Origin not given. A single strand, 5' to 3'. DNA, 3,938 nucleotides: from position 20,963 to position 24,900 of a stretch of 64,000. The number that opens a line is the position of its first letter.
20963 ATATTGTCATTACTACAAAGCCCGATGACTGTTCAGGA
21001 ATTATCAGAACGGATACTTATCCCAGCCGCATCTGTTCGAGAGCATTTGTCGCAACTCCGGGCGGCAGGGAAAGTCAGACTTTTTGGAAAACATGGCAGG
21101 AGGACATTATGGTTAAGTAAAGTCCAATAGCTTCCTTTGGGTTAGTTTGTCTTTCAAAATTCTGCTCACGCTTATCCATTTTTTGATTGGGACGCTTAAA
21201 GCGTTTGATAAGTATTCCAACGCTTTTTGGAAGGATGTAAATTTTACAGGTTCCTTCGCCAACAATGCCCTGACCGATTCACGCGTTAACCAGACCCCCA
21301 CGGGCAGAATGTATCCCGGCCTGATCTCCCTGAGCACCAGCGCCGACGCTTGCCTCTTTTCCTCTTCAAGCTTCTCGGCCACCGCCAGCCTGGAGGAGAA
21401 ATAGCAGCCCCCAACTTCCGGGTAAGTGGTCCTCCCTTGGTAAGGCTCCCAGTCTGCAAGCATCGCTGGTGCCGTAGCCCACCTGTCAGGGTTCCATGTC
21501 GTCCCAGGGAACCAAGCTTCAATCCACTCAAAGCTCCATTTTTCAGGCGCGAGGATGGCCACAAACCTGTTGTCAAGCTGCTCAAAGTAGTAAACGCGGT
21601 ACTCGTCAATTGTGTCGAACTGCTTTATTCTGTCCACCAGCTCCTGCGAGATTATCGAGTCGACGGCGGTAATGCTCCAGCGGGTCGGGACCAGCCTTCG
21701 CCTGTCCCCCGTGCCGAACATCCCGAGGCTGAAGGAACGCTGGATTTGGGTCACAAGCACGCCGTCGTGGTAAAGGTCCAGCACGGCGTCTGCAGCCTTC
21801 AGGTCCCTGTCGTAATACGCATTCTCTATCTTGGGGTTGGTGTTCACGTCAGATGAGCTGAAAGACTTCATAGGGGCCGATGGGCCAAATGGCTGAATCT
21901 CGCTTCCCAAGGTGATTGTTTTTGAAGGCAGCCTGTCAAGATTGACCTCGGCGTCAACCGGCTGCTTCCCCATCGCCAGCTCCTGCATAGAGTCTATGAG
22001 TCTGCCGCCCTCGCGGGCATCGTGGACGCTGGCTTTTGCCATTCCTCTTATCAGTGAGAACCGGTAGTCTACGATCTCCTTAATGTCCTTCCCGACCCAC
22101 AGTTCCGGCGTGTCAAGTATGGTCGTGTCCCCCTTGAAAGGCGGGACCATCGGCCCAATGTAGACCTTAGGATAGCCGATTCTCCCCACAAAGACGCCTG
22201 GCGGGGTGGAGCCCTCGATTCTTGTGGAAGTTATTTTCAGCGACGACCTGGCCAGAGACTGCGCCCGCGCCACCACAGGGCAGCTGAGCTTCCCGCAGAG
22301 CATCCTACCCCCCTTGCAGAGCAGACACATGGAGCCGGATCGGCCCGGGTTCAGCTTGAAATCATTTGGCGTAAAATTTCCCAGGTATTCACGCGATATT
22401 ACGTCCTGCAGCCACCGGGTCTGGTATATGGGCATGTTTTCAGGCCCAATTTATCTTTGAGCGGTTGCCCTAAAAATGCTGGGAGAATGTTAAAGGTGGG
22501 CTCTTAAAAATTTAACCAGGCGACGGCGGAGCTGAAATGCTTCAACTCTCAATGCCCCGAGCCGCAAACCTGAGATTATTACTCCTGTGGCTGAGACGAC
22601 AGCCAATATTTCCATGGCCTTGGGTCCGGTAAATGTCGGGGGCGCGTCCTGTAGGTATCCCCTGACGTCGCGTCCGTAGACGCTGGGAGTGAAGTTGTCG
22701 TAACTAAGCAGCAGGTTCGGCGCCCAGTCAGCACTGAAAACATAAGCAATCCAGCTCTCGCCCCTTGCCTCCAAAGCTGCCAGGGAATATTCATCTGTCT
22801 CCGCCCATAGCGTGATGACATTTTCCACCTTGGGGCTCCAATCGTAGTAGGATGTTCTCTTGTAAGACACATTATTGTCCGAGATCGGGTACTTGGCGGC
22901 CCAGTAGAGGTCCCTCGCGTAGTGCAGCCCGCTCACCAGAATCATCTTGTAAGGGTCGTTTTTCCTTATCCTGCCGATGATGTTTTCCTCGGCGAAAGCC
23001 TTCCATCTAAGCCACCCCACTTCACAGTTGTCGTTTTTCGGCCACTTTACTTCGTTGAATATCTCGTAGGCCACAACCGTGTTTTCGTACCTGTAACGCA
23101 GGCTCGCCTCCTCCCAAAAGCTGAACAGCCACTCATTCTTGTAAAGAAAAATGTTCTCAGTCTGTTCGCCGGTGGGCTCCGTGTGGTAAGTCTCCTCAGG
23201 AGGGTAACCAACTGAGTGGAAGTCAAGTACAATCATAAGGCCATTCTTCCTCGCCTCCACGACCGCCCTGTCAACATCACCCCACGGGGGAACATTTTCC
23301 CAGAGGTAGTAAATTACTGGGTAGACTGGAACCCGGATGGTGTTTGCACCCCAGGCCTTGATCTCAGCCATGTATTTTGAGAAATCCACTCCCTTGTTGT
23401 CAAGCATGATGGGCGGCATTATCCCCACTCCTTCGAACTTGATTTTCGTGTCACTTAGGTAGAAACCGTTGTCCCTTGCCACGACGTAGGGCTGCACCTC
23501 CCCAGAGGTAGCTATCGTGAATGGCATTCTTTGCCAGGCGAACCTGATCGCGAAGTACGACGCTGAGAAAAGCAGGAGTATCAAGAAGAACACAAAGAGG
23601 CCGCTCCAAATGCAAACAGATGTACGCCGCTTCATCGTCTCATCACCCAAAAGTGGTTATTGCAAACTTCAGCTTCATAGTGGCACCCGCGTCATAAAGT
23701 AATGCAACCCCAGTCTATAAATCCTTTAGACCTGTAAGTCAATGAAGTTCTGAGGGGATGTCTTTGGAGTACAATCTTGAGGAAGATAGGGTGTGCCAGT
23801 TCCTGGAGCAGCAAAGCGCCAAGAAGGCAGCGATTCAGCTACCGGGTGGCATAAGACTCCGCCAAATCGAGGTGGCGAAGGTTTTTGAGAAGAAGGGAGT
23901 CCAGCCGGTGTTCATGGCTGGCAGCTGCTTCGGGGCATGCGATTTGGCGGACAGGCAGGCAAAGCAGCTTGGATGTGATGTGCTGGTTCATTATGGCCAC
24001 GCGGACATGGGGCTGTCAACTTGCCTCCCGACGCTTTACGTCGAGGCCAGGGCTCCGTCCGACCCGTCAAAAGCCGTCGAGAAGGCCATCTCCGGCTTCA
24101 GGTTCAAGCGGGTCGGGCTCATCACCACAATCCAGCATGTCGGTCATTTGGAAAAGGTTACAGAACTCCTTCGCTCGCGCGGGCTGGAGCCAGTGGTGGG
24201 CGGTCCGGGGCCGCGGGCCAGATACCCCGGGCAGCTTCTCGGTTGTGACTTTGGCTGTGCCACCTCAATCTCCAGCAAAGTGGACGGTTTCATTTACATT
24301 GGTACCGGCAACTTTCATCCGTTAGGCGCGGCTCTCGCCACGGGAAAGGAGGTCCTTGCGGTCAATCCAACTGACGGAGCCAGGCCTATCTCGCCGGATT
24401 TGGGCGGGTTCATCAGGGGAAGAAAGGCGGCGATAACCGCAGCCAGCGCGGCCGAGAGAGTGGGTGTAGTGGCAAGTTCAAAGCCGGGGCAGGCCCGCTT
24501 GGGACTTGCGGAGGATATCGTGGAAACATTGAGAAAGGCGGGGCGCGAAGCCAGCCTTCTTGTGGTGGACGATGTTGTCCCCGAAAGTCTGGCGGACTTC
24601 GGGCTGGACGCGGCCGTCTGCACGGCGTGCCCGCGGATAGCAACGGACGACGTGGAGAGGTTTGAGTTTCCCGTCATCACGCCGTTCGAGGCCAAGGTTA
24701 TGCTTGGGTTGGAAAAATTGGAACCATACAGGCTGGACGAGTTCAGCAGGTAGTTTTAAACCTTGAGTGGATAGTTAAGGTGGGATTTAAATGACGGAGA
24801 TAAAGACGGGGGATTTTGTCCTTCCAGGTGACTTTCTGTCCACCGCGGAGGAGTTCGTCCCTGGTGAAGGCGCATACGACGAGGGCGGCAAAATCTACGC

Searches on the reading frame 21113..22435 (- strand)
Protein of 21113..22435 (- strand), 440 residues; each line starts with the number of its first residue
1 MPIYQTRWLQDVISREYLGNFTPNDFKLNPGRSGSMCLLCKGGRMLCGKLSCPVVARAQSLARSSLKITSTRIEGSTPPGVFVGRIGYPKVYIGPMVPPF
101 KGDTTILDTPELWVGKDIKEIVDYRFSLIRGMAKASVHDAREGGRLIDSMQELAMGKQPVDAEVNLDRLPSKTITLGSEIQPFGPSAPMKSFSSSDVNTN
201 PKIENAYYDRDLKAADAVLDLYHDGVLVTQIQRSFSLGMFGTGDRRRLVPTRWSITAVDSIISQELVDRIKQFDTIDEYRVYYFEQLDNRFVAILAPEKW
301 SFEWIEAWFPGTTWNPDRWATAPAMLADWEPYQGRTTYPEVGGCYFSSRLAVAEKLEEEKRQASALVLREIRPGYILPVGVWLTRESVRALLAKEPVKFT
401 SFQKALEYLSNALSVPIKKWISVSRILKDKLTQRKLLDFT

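Call 76: search_protein_families(library=pfam, proteins=[window:21113-22435:-], max_evalue=0.00001)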
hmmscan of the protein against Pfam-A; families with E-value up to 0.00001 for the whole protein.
window:21113-22435:- (440 aa): 2 families
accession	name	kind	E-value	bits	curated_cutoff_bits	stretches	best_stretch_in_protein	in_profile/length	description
PF04894.17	Nre_N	-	1.5e-100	336.9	25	1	46-315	1-270/270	Archaeal Nre, N-terminal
PF04895.17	Nre_C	-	6e-38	129.6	27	1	330-439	1-110/110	Archaeal Nre, C-terminal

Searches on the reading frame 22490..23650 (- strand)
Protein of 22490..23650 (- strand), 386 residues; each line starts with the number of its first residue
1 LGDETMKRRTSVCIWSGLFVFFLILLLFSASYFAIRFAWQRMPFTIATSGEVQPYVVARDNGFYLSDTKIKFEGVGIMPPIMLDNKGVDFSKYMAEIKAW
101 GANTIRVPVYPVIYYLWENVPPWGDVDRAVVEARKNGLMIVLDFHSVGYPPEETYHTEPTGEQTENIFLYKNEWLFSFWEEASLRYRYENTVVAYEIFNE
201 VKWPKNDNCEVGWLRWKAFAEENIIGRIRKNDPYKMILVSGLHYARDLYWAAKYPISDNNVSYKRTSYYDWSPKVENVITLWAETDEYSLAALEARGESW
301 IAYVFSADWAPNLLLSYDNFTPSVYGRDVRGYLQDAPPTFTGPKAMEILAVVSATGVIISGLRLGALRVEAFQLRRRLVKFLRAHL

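Call 76: search_protein_families(library=pfam, proteins=[window:22490-23650:-], max_evalue=0.00001)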
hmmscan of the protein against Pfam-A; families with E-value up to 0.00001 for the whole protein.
window:22490-23650:- (386 aa): 1 family
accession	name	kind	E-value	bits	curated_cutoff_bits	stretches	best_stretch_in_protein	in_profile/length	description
PF00150.24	Cellulase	-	4.9e-20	72.6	23.5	1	92-273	25-200/272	Cellulase (glycosyl hydrolase family 5)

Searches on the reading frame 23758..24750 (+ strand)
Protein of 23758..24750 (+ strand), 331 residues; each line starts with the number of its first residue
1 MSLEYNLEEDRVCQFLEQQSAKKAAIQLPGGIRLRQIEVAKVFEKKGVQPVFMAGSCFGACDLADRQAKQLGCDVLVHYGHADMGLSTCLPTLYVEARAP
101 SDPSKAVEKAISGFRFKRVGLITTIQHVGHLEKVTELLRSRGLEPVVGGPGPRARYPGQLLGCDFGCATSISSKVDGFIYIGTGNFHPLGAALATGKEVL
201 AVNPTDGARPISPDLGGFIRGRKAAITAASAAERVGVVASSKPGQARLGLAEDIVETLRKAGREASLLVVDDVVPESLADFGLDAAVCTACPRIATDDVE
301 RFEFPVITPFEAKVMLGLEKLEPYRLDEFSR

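Call 76: search_protein_families(library=pfam, proteins=[window:23758-24750:+], max_evalue=0.00001)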
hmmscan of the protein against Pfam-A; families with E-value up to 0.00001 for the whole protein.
window:23758-24750:+ (331 aa): 1 family
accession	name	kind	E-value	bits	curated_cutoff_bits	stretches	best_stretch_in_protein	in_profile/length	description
PF01866.22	Diphthamide_syn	-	4.5e-75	253.3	33.2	1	29-319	2-295/302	Putative diphthamide synthesis protein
